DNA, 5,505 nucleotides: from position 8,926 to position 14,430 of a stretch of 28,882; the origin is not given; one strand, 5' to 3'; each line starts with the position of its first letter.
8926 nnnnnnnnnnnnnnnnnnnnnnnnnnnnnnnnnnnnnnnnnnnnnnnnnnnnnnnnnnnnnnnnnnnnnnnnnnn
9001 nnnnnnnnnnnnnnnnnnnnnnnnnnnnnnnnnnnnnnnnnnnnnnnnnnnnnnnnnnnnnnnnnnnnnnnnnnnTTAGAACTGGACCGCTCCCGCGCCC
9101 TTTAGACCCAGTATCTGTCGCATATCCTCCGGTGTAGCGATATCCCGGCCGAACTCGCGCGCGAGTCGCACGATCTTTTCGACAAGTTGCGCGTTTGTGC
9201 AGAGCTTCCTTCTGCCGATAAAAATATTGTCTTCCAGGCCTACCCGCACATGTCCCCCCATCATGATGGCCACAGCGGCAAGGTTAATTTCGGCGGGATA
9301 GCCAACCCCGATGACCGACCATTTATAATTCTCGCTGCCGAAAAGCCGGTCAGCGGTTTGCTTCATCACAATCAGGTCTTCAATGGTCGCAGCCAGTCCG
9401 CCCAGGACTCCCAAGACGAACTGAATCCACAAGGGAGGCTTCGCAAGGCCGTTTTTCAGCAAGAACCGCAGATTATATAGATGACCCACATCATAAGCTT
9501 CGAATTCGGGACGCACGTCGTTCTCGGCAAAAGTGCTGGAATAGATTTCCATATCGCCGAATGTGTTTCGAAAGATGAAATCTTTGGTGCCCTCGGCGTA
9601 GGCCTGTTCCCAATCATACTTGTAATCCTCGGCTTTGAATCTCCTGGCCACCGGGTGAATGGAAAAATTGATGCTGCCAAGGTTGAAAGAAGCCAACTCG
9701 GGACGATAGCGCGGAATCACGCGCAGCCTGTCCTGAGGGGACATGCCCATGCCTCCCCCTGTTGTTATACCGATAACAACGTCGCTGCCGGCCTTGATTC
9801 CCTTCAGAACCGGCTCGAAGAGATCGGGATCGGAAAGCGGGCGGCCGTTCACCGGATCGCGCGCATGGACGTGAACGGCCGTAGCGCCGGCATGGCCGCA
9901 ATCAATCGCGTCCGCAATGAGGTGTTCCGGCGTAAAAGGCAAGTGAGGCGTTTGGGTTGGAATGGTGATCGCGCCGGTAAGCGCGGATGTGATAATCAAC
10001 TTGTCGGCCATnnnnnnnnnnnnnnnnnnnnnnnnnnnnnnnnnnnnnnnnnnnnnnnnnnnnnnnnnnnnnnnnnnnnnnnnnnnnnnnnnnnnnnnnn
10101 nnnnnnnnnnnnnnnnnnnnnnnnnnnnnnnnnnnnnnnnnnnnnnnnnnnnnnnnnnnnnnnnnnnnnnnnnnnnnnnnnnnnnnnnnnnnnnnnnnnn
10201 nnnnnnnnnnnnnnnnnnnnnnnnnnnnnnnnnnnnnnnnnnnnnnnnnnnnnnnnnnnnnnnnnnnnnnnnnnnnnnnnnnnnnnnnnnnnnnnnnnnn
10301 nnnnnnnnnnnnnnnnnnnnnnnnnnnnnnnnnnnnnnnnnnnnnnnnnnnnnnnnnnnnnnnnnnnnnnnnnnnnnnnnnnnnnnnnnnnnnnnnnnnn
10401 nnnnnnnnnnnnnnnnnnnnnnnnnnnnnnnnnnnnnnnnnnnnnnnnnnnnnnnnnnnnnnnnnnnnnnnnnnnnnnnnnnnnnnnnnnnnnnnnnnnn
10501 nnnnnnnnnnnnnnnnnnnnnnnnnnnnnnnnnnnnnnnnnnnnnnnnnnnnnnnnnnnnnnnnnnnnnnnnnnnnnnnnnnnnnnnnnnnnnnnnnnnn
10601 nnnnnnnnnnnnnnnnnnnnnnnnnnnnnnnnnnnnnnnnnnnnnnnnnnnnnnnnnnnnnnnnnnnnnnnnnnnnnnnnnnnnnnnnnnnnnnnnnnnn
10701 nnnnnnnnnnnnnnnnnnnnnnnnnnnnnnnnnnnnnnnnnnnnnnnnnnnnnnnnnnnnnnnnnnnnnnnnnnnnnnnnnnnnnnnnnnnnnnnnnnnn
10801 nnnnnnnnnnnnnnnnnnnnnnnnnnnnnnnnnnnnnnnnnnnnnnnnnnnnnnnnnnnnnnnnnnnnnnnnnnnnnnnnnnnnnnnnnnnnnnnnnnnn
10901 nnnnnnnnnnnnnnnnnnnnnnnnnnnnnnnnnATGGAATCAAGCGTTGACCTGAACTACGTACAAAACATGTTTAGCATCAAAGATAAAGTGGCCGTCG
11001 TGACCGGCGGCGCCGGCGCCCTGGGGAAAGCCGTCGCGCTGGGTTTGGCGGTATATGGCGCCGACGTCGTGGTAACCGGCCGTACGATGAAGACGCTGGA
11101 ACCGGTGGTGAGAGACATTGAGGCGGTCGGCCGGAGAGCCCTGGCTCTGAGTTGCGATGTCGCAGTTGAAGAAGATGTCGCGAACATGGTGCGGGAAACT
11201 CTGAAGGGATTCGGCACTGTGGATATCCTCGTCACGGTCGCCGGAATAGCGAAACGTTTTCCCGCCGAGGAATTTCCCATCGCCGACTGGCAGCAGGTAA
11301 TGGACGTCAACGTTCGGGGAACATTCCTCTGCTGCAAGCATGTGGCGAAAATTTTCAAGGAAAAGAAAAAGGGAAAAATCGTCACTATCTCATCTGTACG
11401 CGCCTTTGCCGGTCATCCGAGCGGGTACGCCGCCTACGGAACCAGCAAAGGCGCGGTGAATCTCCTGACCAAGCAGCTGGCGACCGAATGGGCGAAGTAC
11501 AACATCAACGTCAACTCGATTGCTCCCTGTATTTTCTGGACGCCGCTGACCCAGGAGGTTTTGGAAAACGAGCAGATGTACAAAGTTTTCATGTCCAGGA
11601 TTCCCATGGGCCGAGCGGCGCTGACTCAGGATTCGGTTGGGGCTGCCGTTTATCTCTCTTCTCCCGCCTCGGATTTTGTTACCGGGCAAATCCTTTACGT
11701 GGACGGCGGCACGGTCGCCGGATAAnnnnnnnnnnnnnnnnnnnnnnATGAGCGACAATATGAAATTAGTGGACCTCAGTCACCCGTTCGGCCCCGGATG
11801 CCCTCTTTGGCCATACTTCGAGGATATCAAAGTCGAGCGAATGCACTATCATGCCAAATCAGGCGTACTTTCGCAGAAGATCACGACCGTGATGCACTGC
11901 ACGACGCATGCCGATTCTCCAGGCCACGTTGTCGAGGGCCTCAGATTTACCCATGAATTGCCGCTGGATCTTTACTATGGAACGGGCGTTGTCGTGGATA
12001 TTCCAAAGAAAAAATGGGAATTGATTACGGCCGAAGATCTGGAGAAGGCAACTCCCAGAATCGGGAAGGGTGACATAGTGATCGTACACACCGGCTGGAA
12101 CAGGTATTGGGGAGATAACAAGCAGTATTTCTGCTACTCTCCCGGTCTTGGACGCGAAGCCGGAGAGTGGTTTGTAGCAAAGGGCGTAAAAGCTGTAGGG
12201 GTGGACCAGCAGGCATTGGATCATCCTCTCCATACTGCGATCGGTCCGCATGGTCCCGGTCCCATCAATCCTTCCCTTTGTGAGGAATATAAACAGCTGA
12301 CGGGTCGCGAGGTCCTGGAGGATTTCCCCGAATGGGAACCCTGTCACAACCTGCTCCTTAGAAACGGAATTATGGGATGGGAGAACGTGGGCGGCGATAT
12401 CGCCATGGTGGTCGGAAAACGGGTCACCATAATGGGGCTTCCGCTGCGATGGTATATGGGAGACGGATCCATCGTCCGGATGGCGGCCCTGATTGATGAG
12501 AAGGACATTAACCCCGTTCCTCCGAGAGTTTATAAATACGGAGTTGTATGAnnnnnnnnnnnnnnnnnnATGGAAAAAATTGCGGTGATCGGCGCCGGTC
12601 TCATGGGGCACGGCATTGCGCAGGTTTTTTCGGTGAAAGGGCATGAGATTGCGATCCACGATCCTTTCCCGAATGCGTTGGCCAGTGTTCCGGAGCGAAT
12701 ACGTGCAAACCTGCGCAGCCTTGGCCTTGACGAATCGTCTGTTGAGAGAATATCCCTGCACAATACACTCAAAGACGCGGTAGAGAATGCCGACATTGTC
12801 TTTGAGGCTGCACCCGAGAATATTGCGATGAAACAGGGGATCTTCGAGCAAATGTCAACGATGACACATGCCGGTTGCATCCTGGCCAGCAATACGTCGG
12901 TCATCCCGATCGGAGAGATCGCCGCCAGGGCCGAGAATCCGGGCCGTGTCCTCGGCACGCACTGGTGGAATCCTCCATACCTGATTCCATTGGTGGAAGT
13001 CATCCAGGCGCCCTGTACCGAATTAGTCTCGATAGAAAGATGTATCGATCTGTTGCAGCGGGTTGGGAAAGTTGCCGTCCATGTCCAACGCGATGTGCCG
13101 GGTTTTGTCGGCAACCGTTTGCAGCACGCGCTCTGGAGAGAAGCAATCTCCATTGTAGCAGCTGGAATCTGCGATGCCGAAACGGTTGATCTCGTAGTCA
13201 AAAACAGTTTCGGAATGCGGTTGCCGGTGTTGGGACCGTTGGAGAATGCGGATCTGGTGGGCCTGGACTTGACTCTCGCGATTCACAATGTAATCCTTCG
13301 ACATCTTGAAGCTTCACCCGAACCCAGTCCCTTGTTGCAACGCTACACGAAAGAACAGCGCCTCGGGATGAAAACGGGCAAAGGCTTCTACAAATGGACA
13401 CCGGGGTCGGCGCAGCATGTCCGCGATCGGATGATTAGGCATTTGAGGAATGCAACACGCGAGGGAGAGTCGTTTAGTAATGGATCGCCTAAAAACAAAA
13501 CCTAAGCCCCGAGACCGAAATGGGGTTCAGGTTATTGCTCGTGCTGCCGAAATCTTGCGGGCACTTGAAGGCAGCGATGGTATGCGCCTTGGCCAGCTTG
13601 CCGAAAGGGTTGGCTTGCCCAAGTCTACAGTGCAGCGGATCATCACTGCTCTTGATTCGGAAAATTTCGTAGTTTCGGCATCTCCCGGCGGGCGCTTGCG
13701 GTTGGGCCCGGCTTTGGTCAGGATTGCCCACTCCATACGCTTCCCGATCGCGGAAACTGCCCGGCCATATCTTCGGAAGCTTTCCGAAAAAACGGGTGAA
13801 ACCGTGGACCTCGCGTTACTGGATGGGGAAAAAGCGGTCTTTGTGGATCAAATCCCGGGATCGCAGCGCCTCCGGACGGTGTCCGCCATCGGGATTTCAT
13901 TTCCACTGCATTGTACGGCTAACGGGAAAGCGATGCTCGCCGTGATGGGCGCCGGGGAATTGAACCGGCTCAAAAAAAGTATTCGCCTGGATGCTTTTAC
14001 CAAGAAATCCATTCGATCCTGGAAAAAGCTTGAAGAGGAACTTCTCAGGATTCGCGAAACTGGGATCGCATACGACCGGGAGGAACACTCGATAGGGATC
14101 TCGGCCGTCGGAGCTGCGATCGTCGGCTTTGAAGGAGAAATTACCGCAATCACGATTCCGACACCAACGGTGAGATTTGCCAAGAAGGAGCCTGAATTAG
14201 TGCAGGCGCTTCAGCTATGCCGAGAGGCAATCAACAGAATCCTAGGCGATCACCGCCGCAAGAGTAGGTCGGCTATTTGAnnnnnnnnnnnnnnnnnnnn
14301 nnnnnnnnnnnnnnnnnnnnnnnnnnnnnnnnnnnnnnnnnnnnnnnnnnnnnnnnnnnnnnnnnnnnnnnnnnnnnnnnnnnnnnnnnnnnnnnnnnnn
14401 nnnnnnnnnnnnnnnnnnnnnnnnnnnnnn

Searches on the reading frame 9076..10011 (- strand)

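Call 12: search_protein_families(library=pfam, proteins=[window:9076-10011:-])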
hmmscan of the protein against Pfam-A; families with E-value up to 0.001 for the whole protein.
window:9076-10011:- (311 aa): 1 family
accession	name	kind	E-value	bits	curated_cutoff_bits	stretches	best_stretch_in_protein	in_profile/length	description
PF05853.18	BKACE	-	6.6e-97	324.5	24.8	1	4-303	1-274/274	beta-keto acid cleavage enzyme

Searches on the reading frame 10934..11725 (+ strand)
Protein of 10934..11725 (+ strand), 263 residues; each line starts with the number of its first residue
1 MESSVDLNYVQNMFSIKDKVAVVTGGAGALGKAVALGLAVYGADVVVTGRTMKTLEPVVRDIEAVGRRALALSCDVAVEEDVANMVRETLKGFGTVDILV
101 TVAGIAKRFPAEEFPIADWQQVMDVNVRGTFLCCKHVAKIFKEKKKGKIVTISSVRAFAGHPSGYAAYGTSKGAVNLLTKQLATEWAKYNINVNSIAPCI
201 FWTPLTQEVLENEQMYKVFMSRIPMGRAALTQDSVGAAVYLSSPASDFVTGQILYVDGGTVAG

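Call 12: search_protein_families(library=pfam, proteins=[window:10934-11725:+])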
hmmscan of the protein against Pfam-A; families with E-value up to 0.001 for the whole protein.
window:10934-11725:+ (263 aa): 3 families
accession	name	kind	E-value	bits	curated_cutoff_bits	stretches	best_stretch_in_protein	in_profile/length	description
PF13561.12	adh_short_C2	-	3.8e-60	203.8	27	1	29-259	7-234/236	Enoyl-(Acyl carrier protein) reductase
PF00106.31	adh_short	-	9.6e-55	185.5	26.6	1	19-213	1-194/195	short chain dehydrogenase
PF08659.16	KR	-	1.1e-16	61.8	22.6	1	22-197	4-174/180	KR domain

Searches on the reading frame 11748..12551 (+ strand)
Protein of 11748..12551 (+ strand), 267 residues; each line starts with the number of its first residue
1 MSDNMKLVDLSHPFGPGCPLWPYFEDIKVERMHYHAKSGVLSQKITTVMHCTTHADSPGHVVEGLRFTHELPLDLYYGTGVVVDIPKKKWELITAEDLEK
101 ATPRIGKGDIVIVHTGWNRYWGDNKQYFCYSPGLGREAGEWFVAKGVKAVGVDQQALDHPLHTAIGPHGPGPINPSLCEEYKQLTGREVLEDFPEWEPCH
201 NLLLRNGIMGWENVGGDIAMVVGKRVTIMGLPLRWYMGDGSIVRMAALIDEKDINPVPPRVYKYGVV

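Call 12: search_protein_families(library=pfam, proteins=[window:11748-12551:+])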
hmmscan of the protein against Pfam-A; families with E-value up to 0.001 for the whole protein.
window:11748-12551:+ (267 aa): 1 family
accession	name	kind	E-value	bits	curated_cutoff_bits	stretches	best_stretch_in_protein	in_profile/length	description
PF04199.19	Cyclase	-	2.3e-37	128.8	23.1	1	8-159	1-142/142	Putative cyclase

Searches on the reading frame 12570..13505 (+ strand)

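Call 12: search_protein_families(library=pfam, proteins=[window:12570-13505:+])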
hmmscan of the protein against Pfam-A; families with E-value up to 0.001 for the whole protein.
window:12570-13505:+ (311 aa): 5 families
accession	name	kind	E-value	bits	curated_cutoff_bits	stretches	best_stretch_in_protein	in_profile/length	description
PF02737.24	3HCDH_N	-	1.7e-48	165.3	22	1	3-175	1-179/180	3-hydroxyacyl-CoA dehydrogenase, NAD binding domain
PF00725.27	3HCDH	-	8.5e-23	81.1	22.1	1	178-276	1-97/97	3-hydroxyacyl-CoA dehydrogenase, C-terminal domain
PF01210.29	NAD_Gly3P_dh_N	-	1.7e-06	28.5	23.1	1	3-105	1-99/158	NAD-dependent glycerol-3-phosphate dehydrogenase N-terminus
PF03446.21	NAD_binding_2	-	2.1e-06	28.3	21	1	3-110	1-94/161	NAD binding domain of 6-phosphogluconate dehydrogenase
PF03807.23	F420_oxidored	-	4.9e-06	27.5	21.6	1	3-82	1-68/94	NADP oxidoreductase coenzyme F420-dependent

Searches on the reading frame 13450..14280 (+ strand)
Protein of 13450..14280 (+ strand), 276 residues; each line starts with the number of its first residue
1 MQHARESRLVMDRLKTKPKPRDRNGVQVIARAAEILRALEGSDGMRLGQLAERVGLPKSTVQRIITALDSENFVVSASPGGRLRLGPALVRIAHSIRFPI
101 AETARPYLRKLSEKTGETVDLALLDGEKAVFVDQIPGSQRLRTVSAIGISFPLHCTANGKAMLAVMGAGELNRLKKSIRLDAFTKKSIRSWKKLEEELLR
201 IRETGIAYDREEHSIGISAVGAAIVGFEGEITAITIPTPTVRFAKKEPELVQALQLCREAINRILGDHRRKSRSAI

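Call 12: search_protein_families(library=pfam, proteins=[window:13450-14280:+])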
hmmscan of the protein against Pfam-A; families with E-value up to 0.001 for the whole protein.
window:13450-14280:+ (276 aa): 7 families
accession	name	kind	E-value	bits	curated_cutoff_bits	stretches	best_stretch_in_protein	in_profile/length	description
PF01614.24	IclR_C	-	4.8e-45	153.7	24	1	98-262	7-173/174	Bacterial transcriptional regulator IclR C-terminal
PF09339.16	HTH_IclR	-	1e-11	44.8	22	1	29-75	2-49/52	IclR helix-turn-helix domain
PF12802.13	MarR_2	-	5.1e-06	27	27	1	32-80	7-57/61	MarR family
PF13412.12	HTH_24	-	1.6e-05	24.9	21.9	1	34-74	7-47/48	Winged helix-turn-helix DNA-binding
PF25213.1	HVO_A0261_N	-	1.7e-05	25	35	1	30-77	11-57/86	HVO_A0261 N-terminal domain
PF01047.28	MarR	-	7.4e-05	23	24.6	1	34-74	7-47/59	MarR family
PF13384.12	HTH_23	-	0.0007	19.8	24.6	0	31-67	6-40/50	Homeodomain-like domain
